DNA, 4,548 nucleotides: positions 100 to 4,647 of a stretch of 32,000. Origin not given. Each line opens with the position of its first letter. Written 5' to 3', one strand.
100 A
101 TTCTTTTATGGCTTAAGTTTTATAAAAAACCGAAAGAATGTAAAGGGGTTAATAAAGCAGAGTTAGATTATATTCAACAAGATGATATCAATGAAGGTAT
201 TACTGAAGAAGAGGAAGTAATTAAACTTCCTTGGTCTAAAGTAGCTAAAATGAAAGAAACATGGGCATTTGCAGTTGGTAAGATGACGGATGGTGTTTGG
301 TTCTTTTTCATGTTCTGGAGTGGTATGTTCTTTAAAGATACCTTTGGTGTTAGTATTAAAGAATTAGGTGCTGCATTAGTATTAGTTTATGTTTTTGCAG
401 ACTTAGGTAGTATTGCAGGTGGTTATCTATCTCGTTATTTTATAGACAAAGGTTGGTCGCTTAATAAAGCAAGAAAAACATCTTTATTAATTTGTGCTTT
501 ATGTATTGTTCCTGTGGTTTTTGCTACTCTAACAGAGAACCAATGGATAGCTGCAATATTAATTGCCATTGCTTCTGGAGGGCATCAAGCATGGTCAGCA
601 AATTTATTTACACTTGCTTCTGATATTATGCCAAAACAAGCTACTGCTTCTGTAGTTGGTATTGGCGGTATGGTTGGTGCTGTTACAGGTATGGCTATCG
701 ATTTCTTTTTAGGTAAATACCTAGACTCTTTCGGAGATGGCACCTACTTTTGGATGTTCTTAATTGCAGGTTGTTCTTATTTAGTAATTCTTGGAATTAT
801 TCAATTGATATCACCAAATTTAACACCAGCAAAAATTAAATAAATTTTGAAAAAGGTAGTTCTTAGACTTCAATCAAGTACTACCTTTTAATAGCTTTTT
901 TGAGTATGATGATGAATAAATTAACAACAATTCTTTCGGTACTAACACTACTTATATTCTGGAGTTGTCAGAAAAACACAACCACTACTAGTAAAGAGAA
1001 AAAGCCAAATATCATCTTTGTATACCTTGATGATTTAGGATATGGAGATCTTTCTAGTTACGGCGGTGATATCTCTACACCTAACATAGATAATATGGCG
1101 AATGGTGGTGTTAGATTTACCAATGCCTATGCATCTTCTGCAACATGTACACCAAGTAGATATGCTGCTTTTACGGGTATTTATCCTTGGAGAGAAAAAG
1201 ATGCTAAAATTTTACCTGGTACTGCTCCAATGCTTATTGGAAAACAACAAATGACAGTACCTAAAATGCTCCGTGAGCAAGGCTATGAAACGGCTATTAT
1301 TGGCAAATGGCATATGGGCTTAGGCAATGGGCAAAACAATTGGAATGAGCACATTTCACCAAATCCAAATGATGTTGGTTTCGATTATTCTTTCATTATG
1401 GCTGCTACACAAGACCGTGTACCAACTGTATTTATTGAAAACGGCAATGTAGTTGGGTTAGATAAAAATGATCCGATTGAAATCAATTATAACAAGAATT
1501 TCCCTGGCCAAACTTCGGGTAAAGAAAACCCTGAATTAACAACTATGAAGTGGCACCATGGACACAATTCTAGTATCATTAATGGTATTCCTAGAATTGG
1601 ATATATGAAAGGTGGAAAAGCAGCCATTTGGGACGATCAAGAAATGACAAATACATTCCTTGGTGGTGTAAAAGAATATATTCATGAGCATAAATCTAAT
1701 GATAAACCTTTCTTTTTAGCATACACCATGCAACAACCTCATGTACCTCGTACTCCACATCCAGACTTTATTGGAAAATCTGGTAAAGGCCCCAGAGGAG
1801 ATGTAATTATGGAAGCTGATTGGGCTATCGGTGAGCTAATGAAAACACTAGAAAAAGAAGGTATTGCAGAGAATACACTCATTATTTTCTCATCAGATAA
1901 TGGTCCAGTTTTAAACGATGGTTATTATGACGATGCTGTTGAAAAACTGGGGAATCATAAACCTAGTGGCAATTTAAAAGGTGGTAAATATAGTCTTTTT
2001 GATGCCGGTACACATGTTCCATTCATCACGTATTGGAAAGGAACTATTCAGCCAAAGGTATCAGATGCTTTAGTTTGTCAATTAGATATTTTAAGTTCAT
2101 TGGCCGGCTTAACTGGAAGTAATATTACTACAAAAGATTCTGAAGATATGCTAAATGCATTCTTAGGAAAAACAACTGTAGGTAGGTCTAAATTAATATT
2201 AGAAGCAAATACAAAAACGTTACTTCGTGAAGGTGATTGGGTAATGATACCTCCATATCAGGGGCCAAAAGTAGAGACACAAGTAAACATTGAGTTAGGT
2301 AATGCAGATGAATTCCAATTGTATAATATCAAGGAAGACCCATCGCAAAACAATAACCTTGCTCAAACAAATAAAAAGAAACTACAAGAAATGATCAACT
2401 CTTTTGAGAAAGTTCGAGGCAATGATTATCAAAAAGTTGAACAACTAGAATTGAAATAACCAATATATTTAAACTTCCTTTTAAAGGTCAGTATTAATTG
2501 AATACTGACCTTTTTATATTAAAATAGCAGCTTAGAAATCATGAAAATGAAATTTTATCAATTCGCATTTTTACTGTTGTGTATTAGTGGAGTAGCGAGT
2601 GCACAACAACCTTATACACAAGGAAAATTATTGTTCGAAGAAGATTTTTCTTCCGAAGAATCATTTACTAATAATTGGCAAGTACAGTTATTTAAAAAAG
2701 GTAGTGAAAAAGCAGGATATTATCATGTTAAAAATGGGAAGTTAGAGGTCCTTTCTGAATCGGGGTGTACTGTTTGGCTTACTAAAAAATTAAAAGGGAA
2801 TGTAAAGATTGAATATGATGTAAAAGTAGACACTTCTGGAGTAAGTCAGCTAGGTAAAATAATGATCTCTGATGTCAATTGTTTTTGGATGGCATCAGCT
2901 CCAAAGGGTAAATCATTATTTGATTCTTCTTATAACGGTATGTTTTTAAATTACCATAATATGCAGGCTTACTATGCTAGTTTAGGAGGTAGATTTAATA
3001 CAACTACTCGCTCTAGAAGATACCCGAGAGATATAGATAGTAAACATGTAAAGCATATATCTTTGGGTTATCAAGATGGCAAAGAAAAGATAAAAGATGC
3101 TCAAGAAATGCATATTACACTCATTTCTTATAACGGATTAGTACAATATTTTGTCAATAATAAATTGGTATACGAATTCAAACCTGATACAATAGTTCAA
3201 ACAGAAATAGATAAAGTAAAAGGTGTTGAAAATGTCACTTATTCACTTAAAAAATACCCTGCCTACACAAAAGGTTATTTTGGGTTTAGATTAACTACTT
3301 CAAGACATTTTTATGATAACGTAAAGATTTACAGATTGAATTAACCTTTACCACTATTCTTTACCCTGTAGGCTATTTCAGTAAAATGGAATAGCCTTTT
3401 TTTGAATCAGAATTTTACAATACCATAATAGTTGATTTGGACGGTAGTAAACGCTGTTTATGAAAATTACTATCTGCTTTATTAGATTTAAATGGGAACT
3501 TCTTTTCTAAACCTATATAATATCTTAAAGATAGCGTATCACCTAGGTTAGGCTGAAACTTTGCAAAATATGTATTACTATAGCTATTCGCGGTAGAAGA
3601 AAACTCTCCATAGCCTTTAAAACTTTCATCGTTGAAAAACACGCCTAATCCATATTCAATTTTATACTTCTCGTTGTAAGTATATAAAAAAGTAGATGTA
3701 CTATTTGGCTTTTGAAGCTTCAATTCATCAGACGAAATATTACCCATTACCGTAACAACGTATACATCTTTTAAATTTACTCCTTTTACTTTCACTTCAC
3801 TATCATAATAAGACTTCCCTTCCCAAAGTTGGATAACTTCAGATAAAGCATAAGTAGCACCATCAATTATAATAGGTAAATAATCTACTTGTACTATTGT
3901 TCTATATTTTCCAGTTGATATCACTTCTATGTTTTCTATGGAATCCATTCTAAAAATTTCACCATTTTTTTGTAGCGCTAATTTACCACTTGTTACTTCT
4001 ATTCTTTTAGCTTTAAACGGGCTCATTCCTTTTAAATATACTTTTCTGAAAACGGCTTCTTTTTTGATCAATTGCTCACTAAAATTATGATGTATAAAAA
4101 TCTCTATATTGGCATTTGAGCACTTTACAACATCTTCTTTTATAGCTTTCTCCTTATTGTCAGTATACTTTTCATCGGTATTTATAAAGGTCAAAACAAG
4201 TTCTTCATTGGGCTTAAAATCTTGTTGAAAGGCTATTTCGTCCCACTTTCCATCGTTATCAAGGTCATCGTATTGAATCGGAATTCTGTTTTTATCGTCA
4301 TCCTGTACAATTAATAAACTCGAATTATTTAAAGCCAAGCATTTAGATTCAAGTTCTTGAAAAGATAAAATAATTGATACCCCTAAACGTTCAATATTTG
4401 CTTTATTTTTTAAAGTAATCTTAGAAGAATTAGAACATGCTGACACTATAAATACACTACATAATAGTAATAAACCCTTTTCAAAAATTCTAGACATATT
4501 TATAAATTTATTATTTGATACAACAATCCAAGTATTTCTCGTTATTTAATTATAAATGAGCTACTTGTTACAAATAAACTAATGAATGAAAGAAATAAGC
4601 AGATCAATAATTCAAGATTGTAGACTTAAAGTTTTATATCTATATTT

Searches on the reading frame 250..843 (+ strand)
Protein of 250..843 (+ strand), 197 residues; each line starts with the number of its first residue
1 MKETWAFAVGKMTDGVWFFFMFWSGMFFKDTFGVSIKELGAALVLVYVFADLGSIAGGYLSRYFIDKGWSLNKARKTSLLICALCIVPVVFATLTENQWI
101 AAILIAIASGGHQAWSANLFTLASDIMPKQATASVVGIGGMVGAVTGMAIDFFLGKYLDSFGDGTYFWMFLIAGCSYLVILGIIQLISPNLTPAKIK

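Call 40: search_protein_families(library=pfam, proteins=[window:250-843:+], max_evalue=0.001)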
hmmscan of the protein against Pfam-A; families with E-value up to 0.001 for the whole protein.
window:250-843:+ (197 aa): 1 family
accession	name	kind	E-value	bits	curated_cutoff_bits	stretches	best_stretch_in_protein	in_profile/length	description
PF07690.21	MFS_1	-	1.7e-11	44.1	33.4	1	12-148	213-344/347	Major Facilitator Superfamily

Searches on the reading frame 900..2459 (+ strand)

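Call 40: search_protein_families(library=pfam, proteins=[window:900-2459:+], max_evalue=0.001)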
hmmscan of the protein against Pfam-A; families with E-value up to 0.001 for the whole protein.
window:900-2459:+ (519 aa): 2 families
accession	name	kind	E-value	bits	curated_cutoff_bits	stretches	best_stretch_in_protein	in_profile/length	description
PF00884.28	Sulfatase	-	6.8e-52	177.1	25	1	36-406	1-300/301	Sulfatase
PF01663.27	Phosphodiest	-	3e-07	30.8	23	0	299-336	184-221/342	Type I phosphodiesterase / nucleotide pyrophosphatase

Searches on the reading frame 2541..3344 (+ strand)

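Call 40: search_protein_families(library=pfam, proteins=[window:2541-3344:+], max_evalue=0.001)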
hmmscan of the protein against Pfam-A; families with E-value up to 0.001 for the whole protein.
window:2541-3344:+ (267 aa): 1 family
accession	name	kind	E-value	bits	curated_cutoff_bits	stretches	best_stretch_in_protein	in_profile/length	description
PF19763.6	DUF6250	-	4.7e-38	131.1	26.9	1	72-216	3-143/165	Domain of unknown function (DUF6250)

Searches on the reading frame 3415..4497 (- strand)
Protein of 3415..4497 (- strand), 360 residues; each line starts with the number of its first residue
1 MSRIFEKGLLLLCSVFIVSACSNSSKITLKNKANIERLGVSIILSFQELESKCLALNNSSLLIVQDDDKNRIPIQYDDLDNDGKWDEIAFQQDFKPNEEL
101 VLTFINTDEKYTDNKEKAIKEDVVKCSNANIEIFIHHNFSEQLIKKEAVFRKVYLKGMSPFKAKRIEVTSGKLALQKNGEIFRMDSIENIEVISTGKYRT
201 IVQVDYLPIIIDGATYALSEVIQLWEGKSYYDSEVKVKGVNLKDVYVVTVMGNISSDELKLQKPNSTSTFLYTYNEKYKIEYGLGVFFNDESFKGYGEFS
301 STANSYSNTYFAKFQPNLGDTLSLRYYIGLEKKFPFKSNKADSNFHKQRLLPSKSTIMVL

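Call 40: search_protein_families(library=pfam, proteins=[window:3415-4497:-], max_evalue=0.001)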
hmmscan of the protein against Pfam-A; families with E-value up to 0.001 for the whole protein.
window:3415-4497:- (360 aa): 1 family
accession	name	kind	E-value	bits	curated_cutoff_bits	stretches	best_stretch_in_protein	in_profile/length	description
PF16153.10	DUF4861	-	4.7e-24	85.5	22.3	2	30-115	2-85/380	Domain of unknown function (DUF4861)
